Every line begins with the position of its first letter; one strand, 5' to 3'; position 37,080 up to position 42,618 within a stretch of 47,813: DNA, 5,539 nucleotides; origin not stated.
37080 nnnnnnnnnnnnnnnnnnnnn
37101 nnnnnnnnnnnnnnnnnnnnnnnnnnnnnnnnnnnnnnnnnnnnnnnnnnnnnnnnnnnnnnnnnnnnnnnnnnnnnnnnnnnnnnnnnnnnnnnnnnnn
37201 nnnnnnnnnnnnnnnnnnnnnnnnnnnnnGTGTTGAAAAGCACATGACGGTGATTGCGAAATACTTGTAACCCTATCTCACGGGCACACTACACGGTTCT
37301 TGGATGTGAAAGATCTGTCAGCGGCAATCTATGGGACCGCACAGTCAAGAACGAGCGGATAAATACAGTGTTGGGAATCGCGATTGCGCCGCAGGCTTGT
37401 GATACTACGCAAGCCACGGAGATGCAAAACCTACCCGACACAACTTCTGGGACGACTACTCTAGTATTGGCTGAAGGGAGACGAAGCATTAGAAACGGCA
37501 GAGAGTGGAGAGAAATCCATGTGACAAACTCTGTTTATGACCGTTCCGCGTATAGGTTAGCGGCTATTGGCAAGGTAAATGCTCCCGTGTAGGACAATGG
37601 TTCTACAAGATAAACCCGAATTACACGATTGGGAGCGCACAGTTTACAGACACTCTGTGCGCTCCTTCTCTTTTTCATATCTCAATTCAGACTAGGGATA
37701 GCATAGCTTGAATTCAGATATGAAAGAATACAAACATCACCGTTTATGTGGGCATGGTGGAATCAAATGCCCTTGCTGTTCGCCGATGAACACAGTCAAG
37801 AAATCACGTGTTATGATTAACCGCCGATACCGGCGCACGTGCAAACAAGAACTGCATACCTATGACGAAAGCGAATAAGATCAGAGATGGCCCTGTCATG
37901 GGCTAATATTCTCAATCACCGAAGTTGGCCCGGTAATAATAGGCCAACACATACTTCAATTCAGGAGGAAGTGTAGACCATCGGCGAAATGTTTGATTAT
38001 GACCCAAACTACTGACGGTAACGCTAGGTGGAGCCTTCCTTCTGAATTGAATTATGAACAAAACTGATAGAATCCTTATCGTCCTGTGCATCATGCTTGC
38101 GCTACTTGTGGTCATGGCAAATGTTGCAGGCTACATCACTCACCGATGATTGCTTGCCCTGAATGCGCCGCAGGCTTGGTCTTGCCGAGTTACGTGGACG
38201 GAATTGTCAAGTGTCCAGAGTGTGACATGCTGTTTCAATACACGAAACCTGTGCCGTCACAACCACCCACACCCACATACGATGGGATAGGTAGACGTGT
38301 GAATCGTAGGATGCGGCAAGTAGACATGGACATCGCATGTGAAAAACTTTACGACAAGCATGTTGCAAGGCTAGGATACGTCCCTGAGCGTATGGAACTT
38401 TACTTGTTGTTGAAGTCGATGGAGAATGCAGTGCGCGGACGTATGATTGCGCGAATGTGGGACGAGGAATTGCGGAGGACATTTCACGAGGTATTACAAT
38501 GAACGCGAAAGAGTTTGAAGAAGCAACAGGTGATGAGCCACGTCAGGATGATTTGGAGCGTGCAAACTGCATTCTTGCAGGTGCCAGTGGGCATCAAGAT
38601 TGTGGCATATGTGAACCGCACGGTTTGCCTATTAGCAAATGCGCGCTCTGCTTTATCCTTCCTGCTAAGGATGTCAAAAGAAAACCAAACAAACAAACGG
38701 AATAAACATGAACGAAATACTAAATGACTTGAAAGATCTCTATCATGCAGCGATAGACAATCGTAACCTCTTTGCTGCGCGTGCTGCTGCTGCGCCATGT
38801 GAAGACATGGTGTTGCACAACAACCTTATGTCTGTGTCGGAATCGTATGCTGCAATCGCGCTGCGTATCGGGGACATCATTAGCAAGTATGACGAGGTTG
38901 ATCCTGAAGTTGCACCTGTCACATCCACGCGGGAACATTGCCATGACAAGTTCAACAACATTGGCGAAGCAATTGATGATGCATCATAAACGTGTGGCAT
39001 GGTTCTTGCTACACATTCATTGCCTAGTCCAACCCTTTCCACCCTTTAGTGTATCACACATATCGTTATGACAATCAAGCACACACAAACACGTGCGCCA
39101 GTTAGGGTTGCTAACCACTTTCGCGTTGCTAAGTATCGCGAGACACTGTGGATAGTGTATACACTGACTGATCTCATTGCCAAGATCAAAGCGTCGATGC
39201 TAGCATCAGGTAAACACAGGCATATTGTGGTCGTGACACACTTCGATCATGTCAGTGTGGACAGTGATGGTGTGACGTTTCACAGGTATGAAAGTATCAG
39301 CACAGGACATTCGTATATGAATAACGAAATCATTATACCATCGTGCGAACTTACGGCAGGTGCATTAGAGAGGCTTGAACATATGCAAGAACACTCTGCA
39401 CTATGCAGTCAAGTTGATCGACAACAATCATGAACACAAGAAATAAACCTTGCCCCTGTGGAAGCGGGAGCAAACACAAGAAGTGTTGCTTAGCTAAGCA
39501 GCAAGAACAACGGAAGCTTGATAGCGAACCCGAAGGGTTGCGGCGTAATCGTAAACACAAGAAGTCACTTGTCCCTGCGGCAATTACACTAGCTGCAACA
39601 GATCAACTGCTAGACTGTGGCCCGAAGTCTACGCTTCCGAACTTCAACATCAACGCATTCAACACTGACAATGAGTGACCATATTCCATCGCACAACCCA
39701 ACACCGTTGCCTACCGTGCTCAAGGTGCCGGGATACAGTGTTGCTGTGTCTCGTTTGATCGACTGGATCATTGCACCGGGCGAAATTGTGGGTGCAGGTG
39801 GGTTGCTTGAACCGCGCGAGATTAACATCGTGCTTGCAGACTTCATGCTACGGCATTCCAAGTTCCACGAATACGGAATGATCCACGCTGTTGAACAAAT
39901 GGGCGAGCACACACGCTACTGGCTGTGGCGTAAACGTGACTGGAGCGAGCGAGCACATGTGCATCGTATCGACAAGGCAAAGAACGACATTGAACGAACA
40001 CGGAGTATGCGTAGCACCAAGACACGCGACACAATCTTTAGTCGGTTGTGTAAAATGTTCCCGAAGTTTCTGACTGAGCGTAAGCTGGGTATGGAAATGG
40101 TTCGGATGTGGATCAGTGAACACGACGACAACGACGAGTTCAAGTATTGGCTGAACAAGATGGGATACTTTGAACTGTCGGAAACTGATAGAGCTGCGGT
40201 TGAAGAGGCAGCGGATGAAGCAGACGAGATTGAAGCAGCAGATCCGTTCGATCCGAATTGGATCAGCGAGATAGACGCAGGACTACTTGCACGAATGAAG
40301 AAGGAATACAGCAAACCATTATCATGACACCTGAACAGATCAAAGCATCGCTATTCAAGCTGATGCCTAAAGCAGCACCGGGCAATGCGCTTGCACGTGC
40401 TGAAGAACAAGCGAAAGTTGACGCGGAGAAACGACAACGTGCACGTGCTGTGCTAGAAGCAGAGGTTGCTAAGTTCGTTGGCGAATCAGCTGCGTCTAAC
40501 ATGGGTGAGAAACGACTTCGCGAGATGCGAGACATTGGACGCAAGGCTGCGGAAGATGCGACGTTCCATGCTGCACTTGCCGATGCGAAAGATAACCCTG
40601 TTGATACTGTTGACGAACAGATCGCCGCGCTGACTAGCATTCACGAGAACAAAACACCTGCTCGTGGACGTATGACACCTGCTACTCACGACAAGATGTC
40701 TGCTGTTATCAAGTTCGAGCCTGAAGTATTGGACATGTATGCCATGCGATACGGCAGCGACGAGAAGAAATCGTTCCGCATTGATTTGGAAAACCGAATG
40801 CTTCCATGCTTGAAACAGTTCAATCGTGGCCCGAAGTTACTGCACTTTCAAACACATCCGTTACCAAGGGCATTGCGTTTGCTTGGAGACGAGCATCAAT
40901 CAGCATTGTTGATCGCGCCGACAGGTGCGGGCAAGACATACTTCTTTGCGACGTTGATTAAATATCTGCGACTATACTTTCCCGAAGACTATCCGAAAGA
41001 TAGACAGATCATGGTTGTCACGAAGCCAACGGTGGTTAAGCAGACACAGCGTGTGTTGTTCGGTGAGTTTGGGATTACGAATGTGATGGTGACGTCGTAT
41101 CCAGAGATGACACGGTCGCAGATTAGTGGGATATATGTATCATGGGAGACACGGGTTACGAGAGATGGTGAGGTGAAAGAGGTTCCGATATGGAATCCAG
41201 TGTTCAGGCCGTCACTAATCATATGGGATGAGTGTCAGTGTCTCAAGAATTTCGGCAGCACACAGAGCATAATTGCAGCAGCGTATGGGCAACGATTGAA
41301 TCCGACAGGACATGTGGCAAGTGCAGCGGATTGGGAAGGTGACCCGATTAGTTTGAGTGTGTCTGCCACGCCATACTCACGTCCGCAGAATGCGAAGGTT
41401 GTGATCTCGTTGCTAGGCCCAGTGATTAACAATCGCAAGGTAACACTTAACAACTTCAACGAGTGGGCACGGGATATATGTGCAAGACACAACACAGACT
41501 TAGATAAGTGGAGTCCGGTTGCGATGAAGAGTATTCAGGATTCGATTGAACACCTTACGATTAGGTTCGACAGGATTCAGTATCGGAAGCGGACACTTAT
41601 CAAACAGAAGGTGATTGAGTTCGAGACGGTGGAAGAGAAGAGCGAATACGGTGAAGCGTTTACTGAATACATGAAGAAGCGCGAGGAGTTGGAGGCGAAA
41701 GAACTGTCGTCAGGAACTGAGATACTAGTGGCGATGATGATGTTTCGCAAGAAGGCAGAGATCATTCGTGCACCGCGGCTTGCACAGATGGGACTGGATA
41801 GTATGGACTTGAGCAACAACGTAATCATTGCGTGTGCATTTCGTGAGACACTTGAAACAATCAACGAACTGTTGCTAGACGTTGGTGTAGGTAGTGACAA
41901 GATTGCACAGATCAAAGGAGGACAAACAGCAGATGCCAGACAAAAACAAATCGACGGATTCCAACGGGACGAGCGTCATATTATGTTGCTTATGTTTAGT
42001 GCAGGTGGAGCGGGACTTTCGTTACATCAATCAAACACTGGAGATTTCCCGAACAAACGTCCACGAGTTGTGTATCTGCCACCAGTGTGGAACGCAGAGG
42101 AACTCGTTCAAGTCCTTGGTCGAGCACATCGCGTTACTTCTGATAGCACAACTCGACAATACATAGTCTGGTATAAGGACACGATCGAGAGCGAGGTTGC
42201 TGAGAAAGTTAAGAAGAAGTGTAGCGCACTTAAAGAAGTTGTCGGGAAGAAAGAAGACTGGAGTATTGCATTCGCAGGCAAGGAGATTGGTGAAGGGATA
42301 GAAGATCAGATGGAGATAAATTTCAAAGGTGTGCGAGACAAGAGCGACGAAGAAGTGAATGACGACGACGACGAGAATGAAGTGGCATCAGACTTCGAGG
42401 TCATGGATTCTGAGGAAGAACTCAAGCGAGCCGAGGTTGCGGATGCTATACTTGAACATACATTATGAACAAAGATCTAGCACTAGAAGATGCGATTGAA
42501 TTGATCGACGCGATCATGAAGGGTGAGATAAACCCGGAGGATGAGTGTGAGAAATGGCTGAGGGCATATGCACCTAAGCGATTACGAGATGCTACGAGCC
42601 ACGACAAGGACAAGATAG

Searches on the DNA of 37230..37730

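Call 99: search_rna_families(source=window, start=37230, end=37730, threshold=evalue, max_evalue=10)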
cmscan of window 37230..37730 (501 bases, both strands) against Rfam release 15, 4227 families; matches with E-value up to 10: 1.
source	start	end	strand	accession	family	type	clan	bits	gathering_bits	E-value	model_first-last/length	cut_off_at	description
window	37632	37665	-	RF00073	MIR156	Gene; miRNA;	-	13.7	62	9.5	15-73/88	no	mir-156 microRNA precursor family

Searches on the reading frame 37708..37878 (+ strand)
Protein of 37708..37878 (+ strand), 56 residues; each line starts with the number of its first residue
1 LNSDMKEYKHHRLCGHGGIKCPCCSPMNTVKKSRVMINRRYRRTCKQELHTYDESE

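Call 65: search_protein_families(library=pfam, proteins=[window:37708-37878:+], max_evalue=0.1)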
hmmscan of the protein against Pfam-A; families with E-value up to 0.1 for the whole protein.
window:37708-37878:+ (56 aa): 0 families

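Call 66: search_protein_families(library=phrogs, proteins=[window:37708-37878:+], max_evalue=0.1)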
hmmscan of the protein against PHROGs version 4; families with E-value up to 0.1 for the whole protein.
window:37708-37878:+ (56 aa): 2 families
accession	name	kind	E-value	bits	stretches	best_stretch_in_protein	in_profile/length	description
phrog_25404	-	unknown function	0.0015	20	1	11-48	8-44/53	-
phrog_20038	-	unknown function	0.012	17.2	1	24-53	14-41/83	-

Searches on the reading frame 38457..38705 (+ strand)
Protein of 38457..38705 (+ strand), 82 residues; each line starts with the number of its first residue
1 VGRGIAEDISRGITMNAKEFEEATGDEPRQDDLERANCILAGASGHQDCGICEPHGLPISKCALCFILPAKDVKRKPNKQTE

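Call 65: search_protein_families(library=pfam, proteins=[window:38457-38705:+], max_evalue=0.1)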
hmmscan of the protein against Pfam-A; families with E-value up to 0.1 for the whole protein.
window:38457-38705:+ (82 aa): 1 family
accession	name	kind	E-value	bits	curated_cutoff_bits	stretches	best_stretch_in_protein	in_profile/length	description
PF09277.16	Erythro-docking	-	0.024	15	24.6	1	29-50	11-32/58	Erythronolide synthase, docking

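Call 66: search_protein_families(library=phrogs, proteins=[window:38457-38705:+], max_evalue=0.1)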
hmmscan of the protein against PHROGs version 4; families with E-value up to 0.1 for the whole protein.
window:38457-38705:+ (82 aa): 1 family
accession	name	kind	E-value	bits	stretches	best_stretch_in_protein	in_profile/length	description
phrog_24363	-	unknown function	3.8e-08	34.5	1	14-58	6-50/186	-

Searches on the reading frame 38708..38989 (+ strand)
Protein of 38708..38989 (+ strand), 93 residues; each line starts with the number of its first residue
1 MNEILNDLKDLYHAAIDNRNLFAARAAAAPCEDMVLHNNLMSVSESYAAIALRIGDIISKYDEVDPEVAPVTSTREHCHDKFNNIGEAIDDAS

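Call 65: search_protein_families(library=pfam, proteins=[window:38708-38989:+], max_evalue=0.1)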
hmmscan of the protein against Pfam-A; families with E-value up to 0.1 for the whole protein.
window:38708-38989:+ (93 aa): 0 families

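Call 66: search_protein_families(library=phrogs, proteins=[window:38708-38989:+], max_evalue=0.1)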
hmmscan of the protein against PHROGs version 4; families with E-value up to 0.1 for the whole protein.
window:38708-38989:+ (93 aa): 1 family
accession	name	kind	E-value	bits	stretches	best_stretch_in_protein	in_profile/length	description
phrog_2944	-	unknown function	0.015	16.3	1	28-67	16-58/64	-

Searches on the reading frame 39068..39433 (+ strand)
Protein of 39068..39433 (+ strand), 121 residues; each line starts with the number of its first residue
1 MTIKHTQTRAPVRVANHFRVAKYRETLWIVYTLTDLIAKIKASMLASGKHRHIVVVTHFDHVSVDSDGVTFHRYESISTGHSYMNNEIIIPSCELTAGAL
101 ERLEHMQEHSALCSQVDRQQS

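Call 65: search_protein_families(library=pfam, proteins=[window:39068-39433:+], max_evalue=0.1)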
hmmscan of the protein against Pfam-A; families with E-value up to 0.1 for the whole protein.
window:39068-39433:+ (121 aa): 0 families

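Call 66: search_protein_families(library=phrogs, proteins=[window:39068-39433:+], max_evalue=0.1)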
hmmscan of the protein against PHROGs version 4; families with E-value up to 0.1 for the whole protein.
window:39068-39433:+ (121 aa): 1 family
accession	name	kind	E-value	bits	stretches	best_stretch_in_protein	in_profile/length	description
phrog_6860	-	unknown function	0.022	16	1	30-78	8-57/104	-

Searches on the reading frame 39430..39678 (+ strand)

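Call 65: search_protein_families(library=pfam, proteins=[window:39430-39678:+], max_evalue=0.1)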
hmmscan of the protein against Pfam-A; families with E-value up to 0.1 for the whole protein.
window:39430-39678:+ (82 aa): 1 family
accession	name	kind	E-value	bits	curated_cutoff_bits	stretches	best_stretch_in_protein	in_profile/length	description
PF02810.21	SEC-C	-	1.5e-07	31.6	20.4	1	4-21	1-18/19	SEC-C motif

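Call 66: search_protein_families(library=phrogs, proteins=[window:39430-39678:+], max_evalue=0.1)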
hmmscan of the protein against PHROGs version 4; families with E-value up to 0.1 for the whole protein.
window:39430-39678:+ (82 aa): 1 family
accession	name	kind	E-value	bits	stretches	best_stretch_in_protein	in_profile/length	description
phrog_24700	-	unknown function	0.0007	20.7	1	3-21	202-220/221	-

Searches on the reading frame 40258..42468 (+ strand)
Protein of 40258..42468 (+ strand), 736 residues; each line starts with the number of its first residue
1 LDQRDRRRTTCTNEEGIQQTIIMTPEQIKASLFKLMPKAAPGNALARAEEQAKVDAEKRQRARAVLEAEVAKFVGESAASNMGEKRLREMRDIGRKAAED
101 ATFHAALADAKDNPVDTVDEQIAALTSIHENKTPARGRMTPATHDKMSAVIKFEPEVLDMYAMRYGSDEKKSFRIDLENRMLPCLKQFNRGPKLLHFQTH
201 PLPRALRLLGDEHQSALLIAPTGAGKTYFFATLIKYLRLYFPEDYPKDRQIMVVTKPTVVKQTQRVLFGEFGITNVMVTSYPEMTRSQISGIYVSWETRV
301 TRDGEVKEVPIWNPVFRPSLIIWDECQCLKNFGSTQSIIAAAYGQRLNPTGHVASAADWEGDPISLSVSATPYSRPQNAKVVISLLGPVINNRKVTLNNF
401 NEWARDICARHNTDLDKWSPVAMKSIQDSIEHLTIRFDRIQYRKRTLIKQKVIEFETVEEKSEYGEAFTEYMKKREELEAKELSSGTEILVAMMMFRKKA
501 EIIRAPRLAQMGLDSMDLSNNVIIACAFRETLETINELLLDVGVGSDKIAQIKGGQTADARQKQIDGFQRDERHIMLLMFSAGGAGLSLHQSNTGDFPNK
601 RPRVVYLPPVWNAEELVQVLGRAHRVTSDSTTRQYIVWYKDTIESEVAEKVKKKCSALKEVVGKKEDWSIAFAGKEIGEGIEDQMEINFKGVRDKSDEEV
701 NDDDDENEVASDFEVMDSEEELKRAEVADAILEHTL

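Call 10: search_protein_families(library=phrogs, proteins=[window:40258-42468:+], max_evalue=0.001)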
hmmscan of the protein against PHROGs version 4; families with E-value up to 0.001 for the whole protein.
window:40258-42468:+ (736 aa): 2 families
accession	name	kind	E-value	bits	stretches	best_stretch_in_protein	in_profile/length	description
phrog_62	-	DNA, RNA and nucleotide metabolism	6e-24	84.6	1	205-712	704-1184/1881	DNA helicase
phrog_16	-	DNA, RNA and nucleotide metabolism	2.9e-13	49.9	1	190-576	269-546/986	DNA helicase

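Call 11: search_protein_families(library=pfam, proteins=[window:40258-42468:+], max_evalue=0.001)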
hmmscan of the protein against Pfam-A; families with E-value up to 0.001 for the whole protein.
window:40258-42468:+ (736 aa): 4 families
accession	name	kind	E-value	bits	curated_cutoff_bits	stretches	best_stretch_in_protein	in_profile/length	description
PF00271.37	Helicase_C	-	2.7e-09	37.7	23.5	1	518-626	14-109/110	Helicase conserved C-terminal domain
PF04851.21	ResIII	-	4.1e-06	27.2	22.5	1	197-274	7-79/164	Type III restriction enzyme, res subunit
PF13871.12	Helicase_C_4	-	5.3e-06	26.8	30.5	1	563-628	52-115/271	C-terminal domain on Strawberry notch homologue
PF00270.35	DEAD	-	0.00026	21.2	26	0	212-340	13-140/167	DEAD/DEAH box helicase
